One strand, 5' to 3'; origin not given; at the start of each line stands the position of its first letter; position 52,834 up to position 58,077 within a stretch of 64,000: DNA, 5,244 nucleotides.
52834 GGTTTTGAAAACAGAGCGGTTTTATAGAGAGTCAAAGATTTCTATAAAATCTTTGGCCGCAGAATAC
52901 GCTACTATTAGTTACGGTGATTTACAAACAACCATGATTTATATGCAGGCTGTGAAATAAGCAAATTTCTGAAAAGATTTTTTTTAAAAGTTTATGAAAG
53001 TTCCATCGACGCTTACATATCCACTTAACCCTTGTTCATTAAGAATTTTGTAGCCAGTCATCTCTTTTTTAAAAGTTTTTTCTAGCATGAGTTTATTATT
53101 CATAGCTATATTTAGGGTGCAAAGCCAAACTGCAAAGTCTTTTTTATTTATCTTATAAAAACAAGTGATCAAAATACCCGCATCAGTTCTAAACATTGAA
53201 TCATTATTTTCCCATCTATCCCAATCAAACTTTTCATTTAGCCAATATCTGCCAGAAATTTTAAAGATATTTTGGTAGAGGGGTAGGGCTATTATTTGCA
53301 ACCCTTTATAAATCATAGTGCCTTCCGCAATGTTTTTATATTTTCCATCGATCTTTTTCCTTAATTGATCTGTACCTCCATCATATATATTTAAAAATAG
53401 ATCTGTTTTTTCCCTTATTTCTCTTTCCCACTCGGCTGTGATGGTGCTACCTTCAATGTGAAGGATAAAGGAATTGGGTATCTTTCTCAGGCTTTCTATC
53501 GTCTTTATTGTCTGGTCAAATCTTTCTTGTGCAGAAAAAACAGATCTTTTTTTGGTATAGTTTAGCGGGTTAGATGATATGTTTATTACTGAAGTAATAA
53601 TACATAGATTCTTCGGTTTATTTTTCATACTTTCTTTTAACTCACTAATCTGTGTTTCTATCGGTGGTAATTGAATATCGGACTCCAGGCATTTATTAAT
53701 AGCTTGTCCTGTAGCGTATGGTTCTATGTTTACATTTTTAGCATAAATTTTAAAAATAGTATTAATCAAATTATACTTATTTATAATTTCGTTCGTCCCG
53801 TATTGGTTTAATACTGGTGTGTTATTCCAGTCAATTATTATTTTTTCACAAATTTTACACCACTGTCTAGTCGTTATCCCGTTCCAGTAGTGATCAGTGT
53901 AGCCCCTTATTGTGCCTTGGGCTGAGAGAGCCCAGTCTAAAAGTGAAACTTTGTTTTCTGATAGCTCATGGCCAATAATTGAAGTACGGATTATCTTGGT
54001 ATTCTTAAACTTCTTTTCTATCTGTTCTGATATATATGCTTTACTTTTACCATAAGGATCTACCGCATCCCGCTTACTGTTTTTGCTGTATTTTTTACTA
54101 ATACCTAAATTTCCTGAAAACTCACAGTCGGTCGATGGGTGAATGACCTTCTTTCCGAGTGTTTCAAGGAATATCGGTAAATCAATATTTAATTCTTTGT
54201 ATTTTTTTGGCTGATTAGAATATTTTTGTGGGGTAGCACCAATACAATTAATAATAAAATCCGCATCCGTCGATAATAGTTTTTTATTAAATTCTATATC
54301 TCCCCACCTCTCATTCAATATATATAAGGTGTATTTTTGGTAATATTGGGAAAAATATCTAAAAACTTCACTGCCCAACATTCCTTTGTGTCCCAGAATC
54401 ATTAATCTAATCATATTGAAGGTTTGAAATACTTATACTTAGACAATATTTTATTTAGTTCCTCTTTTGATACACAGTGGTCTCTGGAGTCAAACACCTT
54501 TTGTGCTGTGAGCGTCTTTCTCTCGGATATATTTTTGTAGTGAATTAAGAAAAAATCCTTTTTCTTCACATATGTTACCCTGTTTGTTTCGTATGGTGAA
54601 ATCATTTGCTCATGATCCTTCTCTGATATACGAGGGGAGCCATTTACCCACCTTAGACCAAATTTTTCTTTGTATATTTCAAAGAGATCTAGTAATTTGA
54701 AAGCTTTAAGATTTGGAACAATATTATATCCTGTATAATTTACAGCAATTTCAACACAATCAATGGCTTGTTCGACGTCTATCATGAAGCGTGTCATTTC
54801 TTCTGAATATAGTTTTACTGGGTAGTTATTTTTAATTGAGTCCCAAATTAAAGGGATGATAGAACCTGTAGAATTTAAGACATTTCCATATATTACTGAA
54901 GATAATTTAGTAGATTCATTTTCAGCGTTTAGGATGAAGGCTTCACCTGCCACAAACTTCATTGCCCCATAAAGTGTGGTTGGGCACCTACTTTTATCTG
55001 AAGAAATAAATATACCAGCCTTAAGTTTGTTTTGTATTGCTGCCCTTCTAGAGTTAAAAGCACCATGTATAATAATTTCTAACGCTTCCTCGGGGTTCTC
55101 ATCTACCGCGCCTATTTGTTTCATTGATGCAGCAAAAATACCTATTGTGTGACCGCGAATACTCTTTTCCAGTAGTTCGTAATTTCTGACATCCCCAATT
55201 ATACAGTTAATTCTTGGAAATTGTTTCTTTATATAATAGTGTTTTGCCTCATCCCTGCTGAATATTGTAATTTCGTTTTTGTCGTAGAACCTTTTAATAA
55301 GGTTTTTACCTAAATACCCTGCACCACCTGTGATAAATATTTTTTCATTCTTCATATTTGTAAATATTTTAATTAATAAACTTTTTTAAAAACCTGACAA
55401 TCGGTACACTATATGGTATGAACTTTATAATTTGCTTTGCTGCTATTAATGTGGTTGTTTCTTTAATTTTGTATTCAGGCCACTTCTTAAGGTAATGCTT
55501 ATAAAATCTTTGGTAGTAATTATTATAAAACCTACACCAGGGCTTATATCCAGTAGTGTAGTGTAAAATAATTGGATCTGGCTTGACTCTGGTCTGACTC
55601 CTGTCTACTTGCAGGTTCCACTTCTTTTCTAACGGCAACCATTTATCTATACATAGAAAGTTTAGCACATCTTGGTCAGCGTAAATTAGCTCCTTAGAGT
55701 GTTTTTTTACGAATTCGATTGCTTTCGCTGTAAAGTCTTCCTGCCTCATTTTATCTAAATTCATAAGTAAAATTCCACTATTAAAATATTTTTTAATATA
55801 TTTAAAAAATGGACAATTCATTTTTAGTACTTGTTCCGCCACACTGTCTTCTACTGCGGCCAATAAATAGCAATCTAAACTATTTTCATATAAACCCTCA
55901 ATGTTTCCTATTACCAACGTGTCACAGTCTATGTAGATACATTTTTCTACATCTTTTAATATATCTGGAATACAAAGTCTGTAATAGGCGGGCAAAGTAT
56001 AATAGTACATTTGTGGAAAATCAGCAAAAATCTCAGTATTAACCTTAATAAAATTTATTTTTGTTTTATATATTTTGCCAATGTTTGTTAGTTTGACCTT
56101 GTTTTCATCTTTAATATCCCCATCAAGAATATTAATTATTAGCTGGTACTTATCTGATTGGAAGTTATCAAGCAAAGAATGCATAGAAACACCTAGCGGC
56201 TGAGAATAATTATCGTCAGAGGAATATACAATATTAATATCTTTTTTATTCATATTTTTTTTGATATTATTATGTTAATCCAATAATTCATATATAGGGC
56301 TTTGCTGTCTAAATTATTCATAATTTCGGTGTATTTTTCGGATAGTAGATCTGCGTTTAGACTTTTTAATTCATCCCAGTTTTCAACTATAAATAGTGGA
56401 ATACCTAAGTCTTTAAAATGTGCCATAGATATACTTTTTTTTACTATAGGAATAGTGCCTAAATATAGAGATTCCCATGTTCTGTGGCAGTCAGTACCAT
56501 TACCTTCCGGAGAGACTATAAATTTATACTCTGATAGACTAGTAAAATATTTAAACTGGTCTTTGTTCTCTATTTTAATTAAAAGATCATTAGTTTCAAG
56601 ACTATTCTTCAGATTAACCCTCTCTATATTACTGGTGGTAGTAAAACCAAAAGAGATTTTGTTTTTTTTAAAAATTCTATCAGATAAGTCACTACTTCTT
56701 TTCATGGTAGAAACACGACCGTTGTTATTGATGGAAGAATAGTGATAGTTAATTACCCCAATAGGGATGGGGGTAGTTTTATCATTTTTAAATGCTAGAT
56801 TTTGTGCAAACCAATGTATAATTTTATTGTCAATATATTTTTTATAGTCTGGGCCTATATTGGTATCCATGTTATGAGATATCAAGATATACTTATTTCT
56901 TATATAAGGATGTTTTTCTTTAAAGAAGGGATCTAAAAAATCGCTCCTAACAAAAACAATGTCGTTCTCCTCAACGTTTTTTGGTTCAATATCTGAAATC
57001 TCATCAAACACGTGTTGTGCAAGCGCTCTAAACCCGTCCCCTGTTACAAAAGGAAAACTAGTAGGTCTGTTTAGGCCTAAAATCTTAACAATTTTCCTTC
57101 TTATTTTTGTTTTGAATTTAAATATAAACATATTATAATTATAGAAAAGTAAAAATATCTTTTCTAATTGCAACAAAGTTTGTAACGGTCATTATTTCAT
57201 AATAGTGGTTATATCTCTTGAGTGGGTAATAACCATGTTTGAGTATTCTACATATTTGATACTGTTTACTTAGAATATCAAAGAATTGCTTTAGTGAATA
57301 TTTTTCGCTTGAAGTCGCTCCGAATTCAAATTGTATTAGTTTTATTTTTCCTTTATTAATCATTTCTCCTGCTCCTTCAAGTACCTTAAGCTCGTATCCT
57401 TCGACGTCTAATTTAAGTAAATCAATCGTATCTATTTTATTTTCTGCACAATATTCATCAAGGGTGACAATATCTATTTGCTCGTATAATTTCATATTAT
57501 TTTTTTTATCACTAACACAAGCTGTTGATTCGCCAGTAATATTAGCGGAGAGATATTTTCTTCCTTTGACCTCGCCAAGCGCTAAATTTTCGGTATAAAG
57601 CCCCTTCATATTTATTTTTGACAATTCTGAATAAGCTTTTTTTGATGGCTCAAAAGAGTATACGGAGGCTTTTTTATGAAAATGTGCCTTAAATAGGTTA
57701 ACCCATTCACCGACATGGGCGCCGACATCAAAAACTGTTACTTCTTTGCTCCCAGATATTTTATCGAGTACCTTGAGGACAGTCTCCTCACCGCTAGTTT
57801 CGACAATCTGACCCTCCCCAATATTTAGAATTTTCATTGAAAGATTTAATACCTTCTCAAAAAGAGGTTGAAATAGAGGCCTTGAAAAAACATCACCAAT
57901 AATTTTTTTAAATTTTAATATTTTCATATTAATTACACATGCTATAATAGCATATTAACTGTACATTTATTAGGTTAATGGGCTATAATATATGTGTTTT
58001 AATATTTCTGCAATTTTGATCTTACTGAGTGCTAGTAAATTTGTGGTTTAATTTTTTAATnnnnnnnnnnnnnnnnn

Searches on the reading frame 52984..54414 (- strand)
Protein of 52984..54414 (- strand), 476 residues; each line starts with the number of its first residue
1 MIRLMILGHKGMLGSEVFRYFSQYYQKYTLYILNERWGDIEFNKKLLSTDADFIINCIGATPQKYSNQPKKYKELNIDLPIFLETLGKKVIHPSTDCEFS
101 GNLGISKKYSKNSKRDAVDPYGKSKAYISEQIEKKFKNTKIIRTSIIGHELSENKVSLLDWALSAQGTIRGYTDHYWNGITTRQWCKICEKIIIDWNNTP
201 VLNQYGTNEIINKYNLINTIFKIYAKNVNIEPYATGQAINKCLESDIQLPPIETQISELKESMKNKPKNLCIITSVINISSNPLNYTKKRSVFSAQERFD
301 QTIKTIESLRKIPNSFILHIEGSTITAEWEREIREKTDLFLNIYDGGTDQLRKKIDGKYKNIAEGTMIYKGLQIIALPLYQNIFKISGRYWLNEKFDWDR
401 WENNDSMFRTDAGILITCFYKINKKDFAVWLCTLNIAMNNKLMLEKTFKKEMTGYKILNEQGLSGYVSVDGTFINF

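Call 5: search_protein_families(library=pfam, proteins=[window:52984-54414:-], max_evalue=0.001)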
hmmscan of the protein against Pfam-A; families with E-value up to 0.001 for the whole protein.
window:52984-54414:- (476 aa): 2 families
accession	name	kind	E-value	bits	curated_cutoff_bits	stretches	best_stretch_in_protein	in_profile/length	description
PF04321.23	RmlD_sub_bind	-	1.5e-10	41.1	27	1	3-236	2-244/287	RmlD substrate binding domain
PF01370.27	Epimerase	-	1.4e-05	25.1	20.9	1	5-134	2-155/240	NAD dependent epimerase/dehydratase family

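Call 96: search_protein_families(library=ncbifam, proteins=[window:52984-54414:-], max_evalue=0.001)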
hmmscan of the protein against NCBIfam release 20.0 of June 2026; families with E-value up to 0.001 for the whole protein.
window:52984-54414:- (476 aa): 1 family
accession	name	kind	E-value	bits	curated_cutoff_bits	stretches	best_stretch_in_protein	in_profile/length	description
TIGR01214.1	rmlD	equivalog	7.7e-06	25.2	224.05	1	3-150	1-153/285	dTDP-4-dehydrorhamnose reductase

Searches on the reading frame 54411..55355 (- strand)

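Call 5: search_protein_families(library=pfam, proteins=[window:54411-55355:-], max_evalue=0.001)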
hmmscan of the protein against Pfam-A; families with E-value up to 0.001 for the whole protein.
window:54411-55355:- (314 aa): 5 families
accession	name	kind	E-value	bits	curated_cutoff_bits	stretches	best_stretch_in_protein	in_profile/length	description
PF02719.21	Polysacc_synt_2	-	1.1e-43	150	20.2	1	6-260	1-282/293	Polysaccharide biosynthesis protein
PF01073.25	3Beta_HSD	-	3.7e-11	43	22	1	8-120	2-117/280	3-beta hydroxysteroid dehydrogenase/isomerase family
PF01370.27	Epimerase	-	4.2e-09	36.6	20.9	1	6-199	1-219/240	NAD dependent epimerase/dehydratase family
PF13460.12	NAD_binding_10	-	4.2e-05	23.9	27.2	1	10-119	1-98/184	NAD(P)H-binding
PF16363.11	GDP_Man_Dehyd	-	0.00035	20.6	27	1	7-108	1-115/332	GDP-mannose 4,6 dehydratase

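Call 96: search_protein_families(library=ncbifam, proteins=[window:54411-55355:-], max_evalue=0.001)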
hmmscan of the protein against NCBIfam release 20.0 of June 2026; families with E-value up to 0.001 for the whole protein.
window:54411-55355:- (314 aa): 11 families
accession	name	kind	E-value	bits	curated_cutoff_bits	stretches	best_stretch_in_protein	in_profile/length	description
TIGR03589.1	PseB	equivalog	4e-48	164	407.75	1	2-272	3-280/324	UDP-N-acetylglucosamine 4,6-dehydratase (inverting)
TIGR04130.1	FnlA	equivalog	6.9e-35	120.5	730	1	2-207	3-215/337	UDP-N-acetylglucosamine 4,6-dehydratase/5-epimerase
NF004849.1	PRK06200.1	equivalog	1.3e-07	31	330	1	2-67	5-72/269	3-(cis-5,6-dihydroxycyclohexa-1,3-dien-1-yl)propanoate dehydrogenase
TIGR03466.1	HpnA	hypoth_equivalog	1.6e-05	24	367.65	1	5-119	2-113/327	hopanoid-associated sugar epimerase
NF043036.1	ErythonDh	equivalog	1.8e-05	24.1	325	1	5-77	2-82/321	D-erythronate dehydrogenase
NF042950.1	3PPDhyd_Dh_HcaB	equivalog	3.3e-05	23.4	450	1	2-67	5-72/269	3-phenylpropionate-dihydrodiol/cinnamic acid-dihydrodiol dehydrogenase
NF041293.1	G6PDh_Azf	equivalog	0.00019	20.9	400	1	3-121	2-117/252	NAD-dependent glucose-6-phosphate dehydrogenase Azf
NF050030.1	thlkprotThyD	equivalog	0.00026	20.3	400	1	5-68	2-68/305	thylakoid membrane protein ThyD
TIGR02197.1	heptose_epim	equivalog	0.00026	20.2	274.6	0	6-99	1-74/316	ADP-glyceromanno-heptose 6-epimerase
TIGR04180.1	EDH_00030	hypoth_equivalog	0.00037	19.6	475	1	6-119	1-121/297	NAD-dependent 4,6-dehydratase LegB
TIGR01179.1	galE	equivalog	0.00041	19.3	262.3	0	5-119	1-121/332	UDP-glucose 4-epimerase GalE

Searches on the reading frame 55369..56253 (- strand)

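Call 5: search_protein_families(library=pfam, proteins=[window:55369-56253:-], max_evalue=0.001)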
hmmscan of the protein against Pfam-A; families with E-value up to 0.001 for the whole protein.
window:55369-56253:- (294 aa): 1 family
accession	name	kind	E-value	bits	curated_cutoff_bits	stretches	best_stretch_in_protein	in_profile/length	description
PF01501.26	Glyco_transf_8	-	2.4e-49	168.7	24.3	1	7-240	1-250/253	Glycosyl transferase family 8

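Call 96: search_protein_families(library=ncbifam, proteins=[window:55369-56253:-], max_evalue=0.001)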
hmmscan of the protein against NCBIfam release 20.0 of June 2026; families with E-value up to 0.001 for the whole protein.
window:55369-56253:- (294 aa): 1 family
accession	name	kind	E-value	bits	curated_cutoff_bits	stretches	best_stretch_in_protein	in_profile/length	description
NF011718.0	PRK15171.1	equivalog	1.6e-28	99.9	461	1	3-246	25-278/337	lipopolysaccharide 3-alpha-galactosyltransferase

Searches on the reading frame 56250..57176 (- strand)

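Call 5: search_protein_families(library=pfam, proteins=[window:56250-57176:-], max_evalue=0.001)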
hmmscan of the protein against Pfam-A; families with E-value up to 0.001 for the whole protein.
window:56250-57176:- (308 aa): 1 family
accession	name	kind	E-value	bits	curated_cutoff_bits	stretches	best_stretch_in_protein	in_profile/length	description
PF24785.1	RXYLT1_C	-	3.2e-06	27.1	27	1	204-273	64-144/187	RXYLT1 C-terminal domain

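Call 96: search_protein_families(library=ncbifam, proteins=[window:56250-57176:-], max_evalue=0.001)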
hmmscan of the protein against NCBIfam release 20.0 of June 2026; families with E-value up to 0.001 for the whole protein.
window:56250-57176:- (308 aa): 0 families

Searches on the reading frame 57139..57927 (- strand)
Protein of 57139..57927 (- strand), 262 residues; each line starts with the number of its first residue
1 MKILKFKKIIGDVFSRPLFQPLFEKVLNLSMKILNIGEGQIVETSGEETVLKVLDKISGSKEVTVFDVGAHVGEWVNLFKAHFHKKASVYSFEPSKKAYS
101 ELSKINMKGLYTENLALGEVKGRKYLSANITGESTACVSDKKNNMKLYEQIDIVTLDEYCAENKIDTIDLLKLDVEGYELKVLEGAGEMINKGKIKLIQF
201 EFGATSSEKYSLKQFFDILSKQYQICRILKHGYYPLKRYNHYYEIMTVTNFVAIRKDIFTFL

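Call 6: search_protein_families(library=pfam, proteins=[window:57139-57927:-], max_evalue=0.001)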
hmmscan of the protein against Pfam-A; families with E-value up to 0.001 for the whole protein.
window:57139-57927:- (262 aa): 1 family
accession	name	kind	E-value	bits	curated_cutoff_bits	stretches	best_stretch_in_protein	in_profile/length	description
PF05050.19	Methyltransf_21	-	1.1e-19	71.6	22.7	1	67-216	1-160/173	Methyltransferase FkbM domain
